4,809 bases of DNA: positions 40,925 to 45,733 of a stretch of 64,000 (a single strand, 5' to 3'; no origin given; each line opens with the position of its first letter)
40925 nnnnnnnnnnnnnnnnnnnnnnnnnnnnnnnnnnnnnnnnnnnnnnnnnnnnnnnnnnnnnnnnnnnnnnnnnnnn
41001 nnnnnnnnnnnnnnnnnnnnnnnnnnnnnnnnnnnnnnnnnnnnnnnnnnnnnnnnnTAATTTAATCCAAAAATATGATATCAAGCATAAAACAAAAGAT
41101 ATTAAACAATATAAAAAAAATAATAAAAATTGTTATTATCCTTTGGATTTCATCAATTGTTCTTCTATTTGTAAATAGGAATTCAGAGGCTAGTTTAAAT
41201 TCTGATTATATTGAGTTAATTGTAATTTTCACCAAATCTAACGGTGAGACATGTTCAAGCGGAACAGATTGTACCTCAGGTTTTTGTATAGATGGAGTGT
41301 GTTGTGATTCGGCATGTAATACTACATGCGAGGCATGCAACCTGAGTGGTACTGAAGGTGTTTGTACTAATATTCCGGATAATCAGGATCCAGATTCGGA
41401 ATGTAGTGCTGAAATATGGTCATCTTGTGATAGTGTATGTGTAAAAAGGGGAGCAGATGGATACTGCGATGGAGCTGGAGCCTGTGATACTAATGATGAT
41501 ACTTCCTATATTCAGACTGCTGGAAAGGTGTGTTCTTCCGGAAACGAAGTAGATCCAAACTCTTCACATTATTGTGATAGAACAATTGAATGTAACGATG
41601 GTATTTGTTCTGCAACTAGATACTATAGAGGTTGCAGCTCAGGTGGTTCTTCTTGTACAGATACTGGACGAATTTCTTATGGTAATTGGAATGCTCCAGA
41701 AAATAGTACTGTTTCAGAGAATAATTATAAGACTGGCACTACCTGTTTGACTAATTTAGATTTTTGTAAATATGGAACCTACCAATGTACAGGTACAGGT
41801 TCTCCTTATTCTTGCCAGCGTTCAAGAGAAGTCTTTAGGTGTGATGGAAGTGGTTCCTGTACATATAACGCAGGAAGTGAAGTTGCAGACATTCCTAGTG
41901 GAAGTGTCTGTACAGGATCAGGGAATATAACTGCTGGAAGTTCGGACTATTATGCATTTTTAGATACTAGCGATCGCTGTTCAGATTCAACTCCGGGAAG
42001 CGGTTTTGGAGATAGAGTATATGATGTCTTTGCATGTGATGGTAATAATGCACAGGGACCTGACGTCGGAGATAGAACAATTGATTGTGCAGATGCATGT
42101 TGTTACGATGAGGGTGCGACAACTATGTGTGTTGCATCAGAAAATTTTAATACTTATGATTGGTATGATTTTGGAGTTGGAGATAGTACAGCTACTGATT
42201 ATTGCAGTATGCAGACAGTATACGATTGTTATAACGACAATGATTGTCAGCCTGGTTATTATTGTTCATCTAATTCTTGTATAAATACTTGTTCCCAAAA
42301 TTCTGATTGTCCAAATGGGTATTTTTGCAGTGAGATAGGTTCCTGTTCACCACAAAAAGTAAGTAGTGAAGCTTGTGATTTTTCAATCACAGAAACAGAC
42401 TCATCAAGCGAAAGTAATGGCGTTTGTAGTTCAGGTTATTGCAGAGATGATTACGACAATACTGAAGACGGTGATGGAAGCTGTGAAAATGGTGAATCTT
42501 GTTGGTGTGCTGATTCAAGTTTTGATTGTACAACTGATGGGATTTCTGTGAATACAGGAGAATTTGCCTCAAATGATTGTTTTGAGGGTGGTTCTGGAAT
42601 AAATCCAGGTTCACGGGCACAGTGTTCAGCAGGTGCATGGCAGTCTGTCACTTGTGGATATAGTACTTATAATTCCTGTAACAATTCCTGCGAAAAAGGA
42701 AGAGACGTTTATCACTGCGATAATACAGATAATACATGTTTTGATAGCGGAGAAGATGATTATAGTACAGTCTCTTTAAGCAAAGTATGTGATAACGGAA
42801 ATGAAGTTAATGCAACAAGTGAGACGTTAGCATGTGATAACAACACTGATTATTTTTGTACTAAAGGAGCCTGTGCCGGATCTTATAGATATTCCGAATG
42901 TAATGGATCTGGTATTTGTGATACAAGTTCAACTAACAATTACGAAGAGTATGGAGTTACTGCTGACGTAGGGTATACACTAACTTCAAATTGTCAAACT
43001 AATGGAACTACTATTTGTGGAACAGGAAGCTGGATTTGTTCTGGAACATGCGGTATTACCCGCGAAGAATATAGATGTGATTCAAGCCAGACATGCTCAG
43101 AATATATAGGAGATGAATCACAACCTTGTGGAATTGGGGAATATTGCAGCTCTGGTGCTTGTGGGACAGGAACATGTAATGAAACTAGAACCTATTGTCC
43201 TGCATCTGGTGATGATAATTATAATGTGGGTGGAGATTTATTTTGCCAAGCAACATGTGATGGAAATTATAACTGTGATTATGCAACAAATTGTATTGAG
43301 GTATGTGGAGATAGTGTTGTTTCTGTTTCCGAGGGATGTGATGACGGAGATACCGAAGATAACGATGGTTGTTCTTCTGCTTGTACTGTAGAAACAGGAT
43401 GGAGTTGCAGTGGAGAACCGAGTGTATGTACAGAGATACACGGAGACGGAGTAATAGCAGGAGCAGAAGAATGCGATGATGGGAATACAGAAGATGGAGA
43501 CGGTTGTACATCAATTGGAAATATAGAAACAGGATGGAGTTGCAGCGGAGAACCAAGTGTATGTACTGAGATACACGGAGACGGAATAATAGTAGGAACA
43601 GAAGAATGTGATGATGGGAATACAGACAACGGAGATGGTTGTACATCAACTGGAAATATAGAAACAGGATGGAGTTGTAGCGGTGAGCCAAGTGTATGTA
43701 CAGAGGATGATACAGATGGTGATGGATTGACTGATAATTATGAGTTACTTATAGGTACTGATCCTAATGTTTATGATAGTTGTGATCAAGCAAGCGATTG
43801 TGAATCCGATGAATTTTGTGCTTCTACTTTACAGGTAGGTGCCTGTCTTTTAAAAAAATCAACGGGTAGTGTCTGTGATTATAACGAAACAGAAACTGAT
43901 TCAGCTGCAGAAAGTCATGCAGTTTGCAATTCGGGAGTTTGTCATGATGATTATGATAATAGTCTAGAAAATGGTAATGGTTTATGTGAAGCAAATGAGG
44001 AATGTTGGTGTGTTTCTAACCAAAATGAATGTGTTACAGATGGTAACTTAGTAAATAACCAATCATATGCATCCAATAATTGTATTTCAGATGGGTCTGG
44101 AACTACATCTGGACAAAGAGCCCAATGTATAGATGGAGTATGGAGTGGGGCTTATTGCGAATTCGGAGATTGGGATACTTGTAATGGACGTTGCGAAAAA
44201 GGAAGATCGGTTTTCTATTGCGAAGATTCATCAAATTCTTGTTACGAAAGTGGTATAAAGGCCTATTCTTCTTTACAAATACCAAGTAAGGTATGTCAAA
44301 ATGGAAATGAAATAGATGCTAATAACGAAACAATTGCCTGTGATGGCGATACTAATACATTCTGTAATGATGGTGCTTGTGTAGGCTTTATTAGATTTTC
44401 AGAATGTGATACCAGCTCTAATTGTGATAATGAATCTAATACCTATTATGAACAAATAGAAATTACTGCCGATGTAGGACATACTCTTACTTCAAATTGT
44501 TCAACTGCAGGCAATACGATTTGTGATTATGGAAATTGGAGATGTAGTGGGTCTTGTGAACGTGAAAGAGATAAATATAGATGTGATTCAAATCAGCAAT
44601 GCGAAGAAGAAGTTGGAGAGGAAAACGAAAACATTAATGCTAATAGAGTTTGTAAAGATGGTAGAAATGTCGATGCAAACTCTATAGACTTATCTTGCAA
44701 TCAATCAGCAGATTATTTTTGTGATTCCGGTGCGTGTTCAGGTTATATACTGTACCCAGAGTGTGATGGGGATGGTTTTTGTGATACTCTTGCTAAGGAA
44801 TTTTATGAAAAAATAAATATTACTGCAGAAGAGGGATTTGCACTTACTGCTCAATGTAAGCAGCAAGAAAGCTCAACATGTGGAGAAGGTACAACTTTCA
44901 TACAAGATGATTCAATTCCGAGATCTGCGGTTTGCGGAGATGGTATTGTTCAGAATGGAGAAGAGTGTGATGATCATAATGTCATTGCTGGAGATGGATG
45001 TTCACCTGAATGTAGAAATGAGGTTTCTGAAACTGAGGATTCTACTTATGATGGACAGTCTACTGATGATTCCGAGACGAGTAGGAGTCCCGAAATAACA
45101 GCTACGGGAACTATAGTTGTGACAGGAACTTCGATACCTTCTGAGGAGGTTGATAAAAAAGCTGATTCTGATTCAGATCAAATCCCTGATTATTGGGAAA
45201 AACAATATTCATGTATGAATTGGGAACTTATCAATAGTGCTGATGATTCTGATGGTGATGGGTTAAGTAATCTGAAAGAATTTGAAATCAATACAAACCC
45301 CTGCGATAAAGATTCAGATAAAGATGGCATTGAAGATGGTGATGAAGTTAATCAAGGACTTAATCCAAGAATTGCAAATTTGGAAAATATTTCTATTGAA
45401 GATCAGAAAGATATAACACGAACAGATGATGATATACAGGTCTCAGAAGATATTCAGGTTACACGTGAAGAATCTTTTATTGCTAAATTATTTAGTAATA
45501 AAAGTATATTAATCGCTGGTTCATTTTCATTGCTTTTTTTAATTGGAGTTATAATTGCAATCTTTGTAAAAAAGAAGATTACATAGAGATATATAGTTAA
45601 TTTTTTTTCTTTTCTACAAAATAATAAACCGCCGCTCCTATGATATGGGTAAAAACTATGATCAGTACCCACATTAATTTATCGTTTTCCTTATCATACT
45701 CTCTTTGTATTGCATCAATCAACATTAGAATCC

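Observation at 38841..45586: Two adjacent giant Cys-rich secreted proteins: a Fib_succ_major-domain protein and a 1503-aa Myxococcus-repeat/TSP3-motif protein with a C-terminal TM anchor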

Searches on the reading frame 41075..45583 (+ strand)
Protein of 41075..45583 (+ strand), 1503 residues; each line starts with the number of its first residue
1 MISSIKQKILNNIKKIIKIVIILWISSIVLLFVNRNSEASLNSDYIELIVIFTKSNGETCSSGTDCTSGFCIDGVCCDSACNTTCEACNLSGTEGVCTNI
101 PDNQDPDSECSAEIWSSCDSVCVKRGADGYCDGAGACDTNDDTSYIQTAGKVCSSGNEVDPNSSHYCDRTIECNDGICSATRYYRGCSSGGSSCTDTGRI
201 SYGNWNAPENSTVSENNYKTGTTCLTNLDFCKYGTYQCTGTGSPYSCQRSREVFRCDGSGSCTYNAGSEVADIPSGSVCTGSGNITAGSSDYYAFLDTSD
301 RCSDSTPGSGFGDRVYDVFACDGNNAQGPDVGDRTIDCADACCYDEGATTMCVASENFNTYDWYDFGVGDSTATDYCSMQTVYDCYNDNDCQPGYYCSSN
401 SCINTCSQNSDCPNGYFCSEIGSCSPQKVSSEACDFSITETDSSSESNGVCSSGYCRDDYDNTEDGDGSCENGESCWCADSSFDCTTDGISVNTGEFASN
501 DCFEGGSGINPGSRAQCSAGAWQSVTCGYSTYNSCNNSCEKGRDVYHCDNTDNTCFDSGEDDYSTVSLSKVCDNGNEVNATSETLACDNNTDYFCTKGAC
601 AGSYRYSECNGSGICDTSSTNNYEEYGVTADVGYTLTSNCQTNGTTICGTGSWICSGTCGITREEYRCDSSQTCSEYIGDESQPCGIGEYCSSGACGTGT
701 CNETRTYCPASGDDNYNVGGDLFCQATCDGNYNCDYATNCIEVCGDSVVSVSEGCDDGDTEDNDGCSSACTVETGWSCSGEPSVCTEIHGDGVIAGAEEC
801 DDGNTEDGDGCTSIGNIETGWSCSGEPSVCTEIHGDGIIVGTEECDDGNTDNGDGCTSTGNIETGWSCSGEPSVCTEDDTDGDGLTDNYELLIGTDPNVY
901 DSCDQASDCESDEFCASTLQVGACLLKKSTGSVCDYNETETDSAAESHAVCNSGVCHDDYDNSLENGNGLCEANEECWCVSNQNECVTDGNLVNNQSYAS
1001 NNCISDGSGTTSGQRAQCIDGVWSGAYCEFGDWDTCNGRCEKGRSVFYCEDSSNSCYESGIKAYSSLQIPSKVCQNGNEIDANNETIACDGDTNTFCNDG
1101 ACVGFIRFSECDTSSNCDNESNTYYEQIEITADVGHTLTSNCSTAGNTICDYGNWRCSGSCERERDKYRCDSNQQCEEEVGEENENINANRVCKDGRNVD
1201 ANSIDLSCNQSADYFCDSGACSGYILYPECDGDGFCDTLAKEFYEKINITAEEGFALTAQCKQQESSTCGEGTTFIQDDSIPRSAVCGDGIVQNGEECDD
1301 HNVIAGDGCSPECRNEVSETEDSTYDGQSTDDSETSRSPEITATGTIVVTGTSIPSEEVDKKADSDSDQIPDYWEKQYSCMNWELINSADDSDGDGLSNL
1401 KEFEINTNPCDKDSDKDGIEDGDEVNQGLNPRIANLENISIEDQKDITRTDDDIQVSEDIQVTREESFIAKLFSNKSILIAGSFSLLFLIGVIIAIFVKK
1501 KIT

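Call 3: search_protein_families(library=pfam, proteins=[window:41075-45583:+], max_evalue=0.1)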
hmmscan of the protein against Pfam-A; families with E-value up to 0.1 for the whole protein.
window:41075-45583:+ (1503 aa): 2 families
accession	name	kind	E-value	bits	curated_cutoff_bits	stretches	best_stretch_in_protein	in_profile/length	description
PF13948.11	DUF4215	-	1.5e-19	70.5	27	4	819-856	6-43/47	Domain of unknown function (DUF4215)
PF18884.5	TSP3_bac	-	4.1e-11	43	25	2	879-898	1-20/22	Bacterial TSP3 repeat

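Call 4: search_protein_families(library=ncbifam, proteins=[window:41075-45583:+], max_evalue=0.1)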
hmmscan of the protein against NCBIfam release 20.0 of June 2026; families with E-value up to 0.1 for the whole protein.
window:41075-45583:+ (1503 aa): 2 families
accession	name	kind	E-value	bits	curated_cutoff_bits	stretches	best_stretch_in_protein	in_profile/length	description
TIGR02232.1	myxo_disulf_rpt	repeat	2.2e-36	123.4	20.8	4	1286-1317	3-34/38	cysteine-rich acidic repeat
NF042425.1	Amuc_1099_fam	equivalog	0.0032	17.1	50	1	1369-1414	107-152/321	Amuc_1099 family pilus-like system protein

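Call 11: find_encoding_contigs(protein=window:41075-45583:+, flank=10000, max_places=6)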
Protein window:41075-45583:+ (1503 aa): no gene with exactly this product is on record in the collection.

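Call 12: find_homologous_proteins(query=window:41075-45583:+, max_evalue=0.00001)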
Query window:41075-45583:+ (1503 aa): 452 proteins with E <= 0.00001 among 6711 candidates; the best 120 are listed.
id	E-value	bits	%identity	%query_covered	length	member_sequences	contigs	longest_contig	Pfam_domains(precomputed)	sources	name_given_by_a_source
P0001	4.3e-159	550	42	7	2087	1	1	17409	-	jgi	jgi:hypothetical protein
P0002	1.8e-141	492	52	4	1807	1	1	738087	-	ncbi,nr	ncbi:MAG: hypothetical protein IPK82_21760 [Polyangiaceae bacterium]|nr:hypothetical protein [Polyan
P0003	2.0e-133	465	38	9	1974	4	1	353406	-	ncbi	-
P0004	6.4e-132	460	37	9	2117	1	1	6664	-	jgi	jgi:hypothetical protein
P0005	1.2e-128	449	43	7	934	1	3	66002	-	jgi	jgi:hypothetical protein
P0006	2.8e-108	381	41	5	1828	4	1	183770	-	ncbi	-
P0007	4.0e-107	378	38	9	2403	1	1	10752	PF01839.30,PF13517.13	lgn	-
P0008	8.5e-106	373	49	5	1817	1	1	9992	-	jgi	jgi:hypothetical protein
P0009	9.5e-90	320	53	11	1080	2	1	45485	PF04151.22,PF13948.12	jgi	jgi:cysteine-rich repeat protein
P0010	1.1e-88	316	38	14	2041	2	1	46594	PF13229.13,PF05048.20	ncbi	ncbi:MAG: right-handed parallel beta-helix repeat-containing protein [Candidatus Woesearchaeota arch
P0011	3.9e-87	311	49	5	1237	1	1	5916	PF04885.20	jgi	jgi:hypothetical protein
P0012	3.9e-85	305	44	7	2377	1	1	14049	-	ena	-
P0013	3.9e-85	305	35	10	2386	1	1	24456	-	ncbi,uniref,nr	ncbi:MopE-related protein [Polyangium sp. 15x6]|uniref:MopE-related protein n=1 Tax=Polyangium sp. 1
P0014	2.7e-82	295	54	4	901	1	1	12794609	-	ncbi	-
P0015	3.3e-79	285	49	4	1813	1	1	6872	PF01839.30,PF13517.13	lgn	-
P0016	3.7e-76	275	48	6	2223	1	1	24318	PF11617.14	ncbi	-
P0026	2.7e-65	239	37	12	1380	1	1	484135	PF13948.12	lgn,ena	-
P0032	4.3e-59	218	41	6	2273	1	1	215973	PF04151.22,PF13948.12,PF18962.8,PF01483.28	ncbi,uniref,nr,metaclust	ncbi:DUF4215 domain-containing protein [Chondromyces apiculatus]|uniref:P/Homo B domain-containing p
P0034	2.0e-58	216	45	11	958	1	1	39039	PF13948.12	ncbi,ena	-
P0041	5.4e-54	202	52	9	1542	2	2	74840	PF13948.12,PF13385.14,PF00041.28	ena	-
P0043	2.2e-52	196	44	12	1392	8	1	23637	PF04151.22,PF13948.12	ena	-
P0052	4.2e-51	192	42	7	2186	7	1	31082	PF11617.14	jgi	-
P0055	1.7e-50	190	49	10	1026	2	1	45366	PF13948.12,PF01483.28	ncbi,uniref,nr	ncbi:DVUA0089 family protein [Polyangium sp. 15x6]|uniref:DVUA0089 family protein n=1 Tax=Polyangium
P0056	3.3e-50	189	49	17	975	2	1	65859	-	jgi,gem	-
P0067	1.8e-41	160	40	14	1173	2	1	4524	PF13948.12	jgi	jgi:fibro-slime domain-containing protein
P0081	7.0e-37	145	44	8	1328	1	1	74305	PF13948.12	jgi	-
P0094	4.0e-32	129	42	9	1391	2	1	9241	PF13948.12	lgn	-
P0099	3.6e-30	123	43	7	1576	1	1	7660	PF13948.12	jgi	-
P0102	9.8e-30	121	40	13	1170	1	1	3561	PF13948.12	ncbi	-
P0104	6.5e-29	118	43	6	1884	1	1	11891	PF11617.14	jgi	jgi:hypothetical protein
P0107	1.3e-28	117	53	10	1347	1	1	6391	PF04151.22,PF13948.12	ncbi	-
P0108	2.4e-28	117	39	8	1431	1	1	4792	PF13948.12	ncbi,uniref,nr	ncbi:unnamed protein product [Moneuplotes crassus]|uniref:PA14 domain-containing protein n=1 Tax=Eup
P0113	3.7e-28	116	35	9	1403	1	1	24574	PF13948.12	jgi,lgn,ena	-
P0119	1.8e-27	114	36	11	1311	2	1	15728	PF13948.12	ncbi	-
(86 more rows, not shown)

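Call 20: find_encoding_contigs(protein=P0056, flank=8000, max_places=2)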
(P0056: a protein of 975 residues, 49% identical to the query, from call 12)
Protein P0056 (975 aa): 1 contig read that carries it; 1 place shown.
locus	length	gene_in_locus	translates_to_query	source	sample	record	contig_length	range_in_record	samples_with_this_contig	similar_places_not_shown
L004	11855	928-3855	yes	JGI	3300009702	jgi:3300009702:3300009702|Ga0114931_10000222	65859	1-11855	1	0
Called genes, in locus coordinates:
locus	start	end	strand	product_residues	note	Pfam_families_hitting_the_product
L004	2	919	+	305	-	?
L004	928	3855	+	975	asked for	-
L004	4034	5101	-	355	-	PF21088:MS_channel_1st, PF00924:MS_channel_2nd, PF21082:MS_channel_3rd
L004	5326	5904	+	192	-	PF13489:Methyltransf_23 (weak), PF01209:Ubie_methyltran, PF05175:MTS (weak), PF13847:Methyltransf_31, PF08241:Methyltransf_11, PF08242:Methyltransf_12, PF13649:Methyltransf_25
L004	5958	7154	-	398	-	PF00871:Acetate_kinase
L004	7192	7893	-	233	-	-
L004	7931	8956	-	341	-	PF01515:PTA_PTB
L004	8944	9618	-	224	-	PF00374:NiFeSe_Hases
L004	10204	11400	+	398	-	PF01926:MMR_HSR1, PF02421:FeoB_N (faint), PF08438:YGR210-like_G4, PF02824:TGS (weak)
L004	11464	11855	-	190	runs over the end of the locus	-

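Call 57: search_solved_structures(query=window:41075-45583:+, max_evalue=1)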
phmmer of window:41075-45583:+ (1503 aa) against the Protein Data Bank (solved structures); distinct sequences matched with E-value up to 1: 0.

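Call 104: search_protein_families(library=phrogs, proteins=[window:41075-45583:+], max_evalue=0.01)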
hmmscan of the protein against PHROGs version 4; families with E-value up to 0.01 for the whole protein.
window:41075-45583:+ (1503 aa): 0 families

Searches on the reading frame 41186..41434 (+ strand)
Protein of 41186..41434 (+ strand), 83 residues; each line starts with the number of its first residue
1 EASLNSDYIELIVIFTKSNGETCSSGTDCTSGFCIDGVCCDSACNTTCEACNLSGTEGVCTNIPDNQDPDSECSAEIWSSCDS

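Call 26: search_protein_families(library=pfam, proteins=[window:41186-41434:+], max_evalue=10)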
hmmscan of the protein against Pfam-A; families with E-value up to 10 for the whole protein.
seq(83 aa): 2 families
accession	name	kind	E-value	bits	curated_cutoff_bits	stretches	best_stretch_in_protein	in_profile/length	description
PF08116.16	Toxin_29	-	4.8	7.7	25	1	15-35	2-22/31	PhTx neurotoxin family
PF25543.1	zf-CCCH_tandem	-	7.2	7.2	24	1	18-53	6-41/51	Tandem CCCH zinc finger domains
